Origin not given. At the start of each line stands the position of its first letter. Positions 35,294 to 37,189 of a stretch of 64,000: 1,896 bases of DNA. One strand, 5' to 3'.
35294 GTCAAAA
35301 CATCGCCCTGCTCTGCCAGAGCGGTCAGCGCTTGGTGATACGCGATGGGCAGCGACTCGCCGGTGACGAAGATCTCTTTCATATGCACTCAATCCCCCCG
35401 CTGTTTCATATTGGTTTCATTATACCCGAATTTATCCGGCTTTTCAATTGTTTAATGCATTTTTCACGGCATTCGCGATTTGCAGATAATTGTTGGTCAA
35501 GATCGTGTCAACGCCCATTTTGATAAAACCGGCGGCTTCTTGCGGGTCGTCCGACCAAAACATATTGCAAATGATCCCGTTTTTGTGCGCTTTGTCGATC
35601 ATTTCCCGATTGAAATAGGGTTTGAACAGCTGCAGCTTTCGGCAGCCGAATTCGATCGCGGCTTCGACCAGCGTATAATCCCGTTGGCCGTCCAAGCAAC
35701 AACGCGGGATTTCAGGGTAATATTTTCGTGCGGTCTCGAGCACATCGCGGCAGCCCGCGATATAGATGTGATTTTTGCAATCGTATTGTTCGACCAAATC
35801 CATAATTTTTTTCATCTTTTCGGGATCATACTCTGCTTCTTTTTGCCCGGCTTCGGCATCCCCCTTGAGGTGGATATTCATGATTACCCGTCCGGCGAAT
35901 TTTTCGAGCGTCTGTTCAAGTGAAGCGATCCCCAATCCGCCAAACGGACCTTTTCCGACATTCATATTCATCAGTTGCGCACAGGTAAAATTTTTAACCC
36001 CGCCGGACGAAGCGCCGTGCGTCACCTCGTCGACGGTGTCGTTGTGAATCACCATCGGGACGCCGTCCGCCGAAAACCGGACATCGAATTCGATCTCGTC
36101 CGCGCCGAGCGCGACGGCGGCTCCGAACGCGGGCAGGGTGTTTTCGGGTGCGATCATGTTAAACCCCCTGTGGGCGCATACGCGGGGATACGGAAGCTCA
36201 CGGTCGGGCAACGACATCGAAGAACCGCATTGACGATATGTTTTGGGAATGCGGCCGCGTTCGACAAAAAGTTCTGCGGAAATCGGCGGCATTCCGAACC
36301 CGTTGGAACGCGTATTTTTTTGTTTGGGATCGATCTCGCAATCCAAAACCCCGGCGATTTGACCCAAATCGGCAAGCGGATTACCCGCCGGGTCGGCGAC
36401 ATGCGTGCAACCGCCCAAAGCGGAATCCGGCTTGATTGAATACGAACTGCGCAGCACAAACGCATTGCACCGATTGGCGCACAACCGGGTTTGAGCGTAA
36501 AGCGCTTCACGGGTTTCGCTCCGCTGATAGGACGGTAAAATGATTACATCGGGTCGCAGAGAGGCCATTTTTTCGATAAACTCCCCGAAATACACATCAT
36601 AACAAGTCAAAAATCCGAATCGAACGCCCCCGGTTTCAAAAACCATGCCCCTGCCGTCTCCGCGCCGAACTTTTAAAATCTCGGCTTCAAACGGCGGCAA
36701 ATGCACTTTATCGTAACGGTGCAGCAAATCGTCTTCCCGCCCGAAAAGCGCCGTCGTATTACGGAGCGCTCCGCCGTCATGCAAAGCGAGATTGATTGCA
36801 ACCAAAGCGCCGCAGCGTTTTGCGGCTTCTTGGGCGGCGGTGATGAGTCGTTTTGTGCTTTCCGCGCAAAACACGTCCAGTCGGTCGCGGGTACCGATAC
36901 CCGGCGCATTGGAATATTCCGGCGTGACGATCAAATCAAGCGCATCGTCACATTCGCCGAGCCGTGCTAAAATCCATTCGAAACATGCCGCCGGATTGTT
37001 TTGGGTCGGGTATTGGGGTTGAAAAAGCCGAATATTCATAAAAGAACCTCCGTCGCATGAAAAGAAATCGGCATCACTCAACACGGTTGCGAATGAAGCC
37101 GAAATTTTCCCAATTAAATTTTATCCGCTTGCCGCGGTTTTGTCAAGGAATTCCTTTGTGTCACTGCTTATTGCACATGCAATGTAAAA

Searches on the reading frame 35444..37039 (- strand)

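Call 80: search_protein_families(library=pfam, proteins=[window:35444-37039:-], max_evalue=0.001)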
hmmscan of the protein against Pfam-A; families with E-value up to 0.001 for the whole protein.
window:35444-37039:- (531 aa): 2 families
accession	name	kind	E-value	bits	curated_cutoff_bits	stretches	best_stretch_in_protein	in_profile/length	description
PF03009.23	GDPD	-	2.7e-33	116.5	23.6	1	290-517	1-241/244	Glycerophosphoryl diester phosphodiesterase family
PF00795.27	CN_hydrolase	-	1.8e-16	60.7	23.2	1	29-239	27-249/256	Carbon-nitrogen hydrolase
